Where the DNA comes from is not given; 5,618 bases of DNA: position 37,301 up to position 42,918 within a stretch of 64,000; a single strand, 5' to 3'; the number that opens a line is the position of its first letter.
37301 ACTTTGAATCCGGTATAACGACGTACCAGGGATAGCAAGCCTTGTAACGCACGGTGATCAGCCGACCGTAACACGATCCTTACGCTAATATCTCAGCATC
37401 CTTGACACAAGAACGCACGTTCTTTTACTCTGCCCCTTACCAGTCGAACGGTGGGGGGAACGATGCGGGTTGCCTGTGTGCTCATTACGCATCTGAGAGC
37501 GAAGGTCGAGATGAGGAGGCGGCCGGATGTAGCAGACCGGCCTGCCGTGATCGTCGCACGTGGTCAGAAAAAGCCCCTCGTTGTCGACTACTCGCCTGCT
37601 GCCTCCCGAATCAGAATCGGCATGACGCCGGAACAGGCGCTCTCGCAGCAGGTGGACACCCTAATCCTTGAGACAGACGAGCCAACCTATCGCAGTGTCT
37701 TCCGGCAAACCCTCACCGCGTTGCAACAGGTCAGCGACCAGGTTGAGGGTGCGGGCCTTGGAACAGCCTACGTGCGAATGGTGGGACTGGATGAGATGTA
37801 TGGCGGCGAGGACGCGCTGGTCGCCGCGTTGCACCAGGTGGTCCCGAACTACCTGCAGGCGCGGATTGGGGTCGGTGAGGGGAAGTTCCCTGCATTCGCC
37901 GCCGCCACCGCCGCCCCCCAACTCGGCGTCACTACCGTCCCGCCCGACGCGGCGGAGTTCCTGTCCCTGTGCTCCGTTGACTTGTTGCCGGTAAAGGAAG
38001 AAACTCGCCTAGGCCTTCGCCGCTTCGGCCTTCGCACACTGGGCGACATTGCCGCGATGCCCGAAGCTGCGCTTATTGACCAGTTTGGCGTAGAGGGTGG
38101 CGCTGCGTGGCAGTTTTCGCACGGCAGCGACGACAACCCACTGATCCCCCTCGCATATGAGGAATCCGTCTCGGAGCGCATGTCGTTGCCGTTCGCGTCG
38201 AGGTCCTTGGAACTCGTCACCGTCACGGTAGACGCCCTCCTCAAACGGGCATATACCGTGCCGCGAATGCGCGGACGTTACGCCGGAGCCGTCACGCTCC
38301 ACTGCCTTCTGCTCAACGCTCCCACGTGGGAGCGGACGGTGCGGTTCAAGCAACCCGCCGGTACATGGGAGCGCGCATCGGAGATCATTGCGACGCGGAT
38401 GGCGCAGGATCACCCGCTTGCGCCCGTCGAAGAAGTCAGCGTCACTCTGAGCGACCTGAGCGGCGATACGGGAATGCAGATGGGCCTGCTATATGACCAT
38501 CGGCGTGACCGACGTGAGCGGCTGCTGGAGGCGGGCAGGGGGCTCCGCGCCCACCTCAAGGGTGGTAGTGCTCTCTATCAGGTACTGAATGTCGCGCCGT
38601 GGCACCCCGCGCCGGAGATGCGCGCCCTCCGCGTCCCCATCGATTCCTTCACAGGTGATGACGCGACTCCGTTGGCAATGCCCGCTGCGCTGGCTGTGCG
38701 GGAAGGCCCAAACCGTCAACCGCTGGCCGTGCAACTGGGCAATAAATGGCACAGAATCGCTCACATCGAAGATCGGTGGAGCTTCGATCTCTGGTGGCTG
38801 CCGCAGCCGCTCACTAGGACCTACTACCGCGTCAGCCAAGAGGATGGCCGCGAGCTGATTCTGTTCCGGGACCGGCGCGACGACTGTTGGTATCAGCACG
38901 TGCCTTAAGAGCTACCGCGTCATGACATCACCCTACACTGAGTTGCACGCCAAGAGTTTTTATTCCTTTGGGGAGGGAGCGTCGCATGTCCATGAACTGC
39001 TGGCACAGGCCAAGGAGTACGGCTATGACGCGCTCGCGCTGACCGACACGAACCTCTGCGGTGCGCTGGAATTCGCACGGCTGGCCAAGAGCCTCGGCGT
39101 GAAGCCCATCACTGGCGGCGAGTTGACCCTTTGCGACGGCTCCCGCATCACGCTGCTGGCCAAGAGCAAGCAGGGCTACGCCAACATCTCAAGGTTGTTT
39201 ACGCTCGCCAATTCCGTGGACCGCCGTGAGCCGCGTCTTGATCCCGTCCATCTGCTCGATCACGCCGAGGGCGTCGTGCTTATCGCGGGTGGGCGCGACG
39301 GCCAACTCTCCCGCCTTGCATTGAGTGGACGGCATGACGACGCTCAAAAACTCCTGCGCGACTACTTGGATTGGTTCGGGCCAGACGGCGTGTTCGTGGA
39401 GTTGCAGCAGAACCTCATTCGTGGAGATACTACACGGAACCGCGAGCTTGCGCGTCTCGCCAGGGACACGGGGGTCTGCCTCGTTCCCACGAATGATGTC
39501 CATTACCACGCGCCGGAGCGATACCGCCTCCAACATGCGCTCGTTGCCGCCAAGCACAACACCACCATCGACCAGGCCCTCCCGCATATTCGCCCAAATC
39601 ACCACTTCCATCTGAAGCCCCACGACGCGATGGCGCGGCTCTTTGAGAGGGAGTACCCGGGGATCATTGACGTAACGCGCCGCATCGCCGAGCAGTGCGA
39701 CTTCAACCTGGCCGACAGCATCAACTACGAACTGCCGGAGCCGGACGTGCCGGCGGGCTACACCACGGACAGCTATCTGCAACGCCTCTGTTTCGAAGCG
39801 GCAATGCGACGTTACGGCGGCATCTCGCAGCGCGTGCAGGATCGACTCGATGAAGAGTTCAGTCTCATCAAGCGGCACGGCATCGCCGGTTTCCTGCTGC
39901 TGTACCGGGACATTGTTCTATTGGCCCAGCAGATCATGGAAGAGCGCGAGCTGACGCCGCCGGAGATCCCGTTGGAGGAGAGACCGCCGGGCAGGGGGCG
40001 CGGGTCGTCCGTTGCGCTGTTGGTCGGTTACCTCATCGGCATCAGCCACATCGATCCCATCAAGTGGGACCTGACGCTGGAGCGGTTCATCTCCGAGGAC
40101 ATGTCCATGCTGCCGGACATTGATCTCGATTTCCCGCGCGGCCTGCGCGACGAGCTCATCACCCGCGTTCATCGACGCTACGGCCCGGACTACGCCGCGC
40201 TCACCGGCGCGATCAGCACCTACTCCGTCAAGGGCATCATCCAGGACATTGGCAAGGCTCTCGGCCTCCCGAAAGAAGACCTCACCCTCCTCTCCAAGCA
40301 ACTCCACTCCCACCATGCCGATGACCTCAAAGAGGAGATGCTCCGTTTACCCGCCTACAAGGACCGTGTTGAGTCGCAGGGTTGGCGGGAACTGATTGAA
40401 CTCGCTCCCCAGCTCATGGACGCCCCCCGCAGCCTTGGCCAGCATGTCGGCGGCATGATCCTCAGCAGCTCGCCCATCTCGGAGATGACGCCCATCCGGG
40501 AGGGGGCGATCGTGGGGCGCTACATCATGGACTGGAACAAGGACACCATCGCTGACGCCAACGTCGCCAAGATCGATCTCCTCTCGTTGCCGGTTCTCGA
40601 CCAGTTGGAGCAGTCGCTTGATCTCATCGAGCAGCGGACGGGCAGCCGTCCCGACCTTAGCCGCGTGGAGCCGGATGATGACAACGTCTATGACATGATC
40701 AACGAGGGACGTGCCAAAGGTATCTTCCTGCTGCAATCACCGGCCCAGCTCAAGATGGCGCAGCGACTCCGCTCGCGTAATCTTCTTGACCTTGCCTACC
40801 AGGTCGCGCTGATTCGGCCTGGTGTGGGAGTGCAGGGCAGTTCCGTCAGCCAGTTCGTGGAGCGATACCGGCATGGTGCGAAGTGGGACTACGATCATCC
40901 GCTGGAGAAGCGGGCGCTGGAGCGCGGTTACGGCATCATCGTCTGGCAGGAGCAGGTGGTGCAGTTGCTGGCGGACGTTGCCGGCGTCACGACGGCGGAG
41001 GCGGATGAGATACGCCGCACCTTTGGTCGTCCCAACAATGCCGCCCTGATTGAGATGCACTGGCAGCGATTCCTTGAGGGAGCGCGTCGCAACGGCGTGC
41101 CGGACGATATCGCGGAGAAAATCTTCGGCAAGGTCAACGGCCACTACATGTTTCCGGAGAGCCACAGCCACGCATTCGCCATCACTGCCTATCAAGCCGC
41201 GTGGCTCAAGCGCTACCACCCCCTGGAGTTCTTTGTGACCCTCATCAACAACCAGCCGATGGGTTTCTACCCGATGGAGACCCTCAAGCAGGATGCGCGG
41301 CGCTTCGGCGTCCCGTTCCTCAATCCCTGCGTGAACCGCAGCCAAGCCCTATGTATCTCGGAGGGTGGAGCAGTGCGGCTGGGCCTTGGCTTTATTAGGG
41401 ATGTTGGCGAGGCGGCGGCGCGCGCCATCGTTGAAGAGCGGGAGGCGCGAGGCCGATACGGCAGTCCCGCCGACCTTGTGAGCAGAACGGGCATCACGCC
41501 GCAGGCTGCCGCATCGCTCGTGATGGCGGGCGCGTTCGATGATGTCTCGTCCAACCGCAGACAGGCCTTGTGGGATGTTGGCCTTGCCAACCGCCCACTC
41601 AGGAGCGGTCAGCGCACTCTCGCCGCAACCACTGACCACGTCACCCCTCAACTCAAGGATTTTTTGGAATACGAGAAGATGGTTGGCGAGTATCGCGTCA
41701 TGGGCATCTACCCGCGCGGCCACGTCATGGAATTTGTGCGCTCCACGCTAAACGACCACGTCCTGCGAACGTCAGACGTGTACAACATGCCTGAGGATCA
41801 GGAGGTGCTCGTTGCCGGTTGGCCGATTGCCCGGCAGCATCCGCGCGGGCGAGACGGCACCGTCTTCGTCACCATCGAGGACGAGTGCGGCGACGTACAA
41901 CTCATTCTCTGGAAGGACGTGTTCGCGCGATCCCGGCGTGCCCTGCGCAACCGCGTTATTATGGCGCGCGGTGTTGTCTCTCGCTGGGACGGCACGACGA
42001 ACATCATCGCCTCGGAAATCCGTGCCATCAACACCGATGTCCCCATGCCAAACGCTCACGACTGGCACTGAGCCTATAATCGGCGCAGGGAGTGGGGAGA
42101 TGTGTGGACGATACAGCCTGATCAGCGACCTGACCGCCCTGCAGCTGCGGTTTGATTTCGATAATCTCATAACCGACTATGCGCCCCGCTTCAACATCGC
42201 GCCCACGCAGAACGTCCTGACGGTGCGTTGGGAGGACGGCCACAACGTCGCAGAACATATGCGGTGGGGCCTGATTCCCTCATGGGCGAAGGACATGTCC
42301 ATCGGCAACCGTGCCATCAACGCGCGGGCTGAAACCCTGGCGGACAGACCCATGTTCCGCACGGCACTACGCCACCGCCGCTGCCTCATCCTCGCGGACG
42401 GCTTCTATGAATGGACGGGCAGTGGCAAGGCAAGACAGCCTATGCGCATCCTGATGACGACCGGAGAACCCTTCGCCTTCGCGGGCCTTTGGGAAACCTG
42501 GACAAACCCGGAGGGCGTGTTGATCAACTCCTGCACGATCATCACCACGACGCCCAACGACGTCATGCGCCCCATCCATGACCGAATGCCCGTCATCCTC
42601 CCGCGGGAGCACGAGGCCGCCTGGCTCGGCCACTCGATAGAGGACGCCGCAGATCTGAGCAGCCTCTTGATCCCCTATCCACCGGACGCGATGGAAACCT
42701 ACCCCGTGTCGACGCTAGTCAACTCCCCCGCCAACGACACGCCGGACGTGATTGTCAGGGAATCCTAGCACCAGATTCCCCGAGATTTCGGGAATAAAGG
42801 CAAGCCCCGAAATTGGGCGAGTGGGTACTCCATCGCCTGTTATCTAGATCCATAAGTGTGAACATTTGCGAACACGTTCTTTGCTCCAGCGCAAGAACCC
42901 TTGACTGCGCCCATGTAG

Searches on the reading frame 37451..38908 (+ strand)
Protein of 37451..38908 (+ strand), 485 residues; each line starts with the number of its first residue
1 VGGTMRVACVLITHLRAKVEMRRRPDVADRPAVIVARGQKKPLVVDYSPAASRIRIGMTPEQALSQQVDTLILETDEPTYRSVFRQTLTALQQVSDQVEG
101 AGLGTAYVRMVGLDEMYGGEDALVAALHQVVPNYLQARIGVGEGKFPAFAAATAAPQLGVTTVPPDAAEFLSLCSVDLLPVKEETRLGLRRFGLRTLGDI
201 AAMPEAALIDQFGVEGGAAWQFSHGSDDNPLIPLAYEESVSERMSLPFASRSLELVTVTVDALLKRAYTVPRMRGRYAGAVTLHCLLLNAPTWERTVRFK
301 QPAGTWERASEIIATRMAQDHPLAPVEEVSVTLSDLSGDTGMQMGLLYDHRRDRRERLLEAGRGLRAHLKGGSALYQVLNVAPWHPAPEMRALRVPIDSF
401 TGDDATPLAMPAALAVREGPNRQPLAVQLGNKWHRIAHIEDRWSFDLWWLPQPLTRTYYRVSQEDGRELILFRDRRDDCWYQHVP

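Call 8: search_protein_families(library=pfam, proteins=[window:37451-38908:+], max_evalue=0.001)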
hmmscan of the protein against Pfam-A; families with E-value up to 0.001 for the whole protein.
window:37451-38908:+ (485 aa): 1 family
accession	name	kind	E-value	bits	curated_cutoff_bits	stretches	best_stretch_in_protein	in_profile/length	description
PF00817.25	IMS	-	6.9e-11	42.7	23.2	1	17-148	8-143/148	impB/mucB/samB family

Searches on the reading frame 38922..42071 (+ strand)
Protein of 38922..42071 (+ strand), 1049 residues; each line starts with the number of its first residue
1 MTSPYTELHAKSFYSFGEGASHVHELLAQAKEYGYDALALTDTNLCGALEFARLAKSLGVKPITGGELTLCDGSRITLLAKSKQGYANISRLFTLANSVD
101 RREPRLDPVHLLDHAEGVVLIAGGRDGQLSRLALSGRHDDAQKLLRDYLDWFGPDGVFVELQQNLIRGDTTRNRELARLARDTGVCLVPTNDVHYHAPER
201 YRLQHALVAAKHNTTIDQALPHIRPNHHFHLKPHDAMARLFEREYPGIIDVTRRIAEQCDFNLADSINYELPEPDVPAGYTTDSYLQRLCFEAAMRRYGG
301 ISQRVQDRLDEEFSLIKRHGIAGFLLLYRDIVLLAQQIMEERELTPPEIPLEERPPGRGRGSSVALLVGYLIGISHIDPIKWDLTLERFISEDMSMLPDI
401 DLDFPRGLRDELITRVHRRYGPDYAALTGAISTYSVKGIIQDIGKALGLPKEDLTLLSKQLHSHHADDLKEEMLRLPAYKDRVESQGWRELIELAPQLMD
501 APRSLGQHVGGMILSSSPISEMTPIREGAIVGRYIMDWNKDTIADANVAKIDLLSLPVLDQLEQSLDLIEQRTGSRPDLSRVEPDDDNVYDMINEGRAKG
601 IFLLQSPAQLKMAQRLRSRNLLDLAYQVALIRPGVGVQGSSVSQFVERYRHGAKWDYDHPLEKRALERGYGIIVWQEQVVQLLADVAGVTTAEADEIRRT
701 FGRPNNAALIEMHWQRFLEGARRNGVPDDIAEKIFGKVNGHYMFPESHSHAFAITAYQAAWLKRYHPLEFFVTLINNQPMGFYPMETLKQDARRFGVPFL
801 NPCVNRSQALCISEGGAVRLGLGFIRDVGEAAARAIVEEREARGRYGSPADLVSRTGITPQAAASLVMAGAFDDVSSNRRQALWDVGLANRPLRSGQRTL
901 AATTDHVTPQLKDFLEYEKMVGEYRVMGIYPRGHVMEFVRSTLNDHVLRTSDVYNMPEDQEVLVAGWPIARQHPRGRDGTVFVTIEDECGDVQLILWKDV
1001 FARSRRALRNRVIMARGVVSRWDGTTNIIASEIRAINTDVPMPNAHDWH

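Call 8: search_protein_families(library=pfam, proteins=[window:38922-42071:+], max_evalue=0.001)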
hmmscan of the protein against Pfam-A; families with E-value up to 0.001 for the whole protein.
window:38922-42071:+ (1049 aa): 6 families
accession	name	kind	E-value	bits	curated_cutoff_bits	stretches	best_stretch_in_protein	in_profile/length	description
PF07733.18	DNA_pol3_alpha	-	2.5e-51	175.2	23.9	1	284-554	1-259/260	Bacterial DNA polymerase III alpha NTPase domain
PF17657.6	DNA_pol3_finger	-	1.6e-34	119.1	22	1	560-725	3-166/166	Bacterial DNA polymerase III alpha subunit finger domain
PF02811.25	PHP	-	1.5e-30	107.2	26.4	1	7-163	1-163/164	PHP domain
PF14579.12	HHH_6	-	4.6e-22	78.5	25.6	1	796-882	1-90/90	Helix-hairpin-helix motif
PF01336.31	tRNA_anti-codon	-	4.6e-09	36.5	27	1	962-1034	1-73/75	OB-fold nucleic acid binding domain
PF12836.13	HHH_3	-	0.00018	22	27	0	826-864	20-58/65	Helix-hairpin-helix motif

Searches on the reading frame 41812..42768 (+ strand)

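Call 8: search_protein_families(library=pfam, proteins=[window:41812-42768:+], max_evalue=0.001)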
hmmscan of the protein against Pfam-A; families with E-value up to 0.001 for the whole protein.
window:41812-42768:+ (318 aa): 1 family
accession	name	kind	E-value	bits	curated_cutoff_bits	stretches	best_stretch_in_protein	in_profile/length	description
PF02586.19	SRAP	-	1.6e-75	253.8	27.1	1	97-306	1-214/214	SOS response associated peptidase (SRAP)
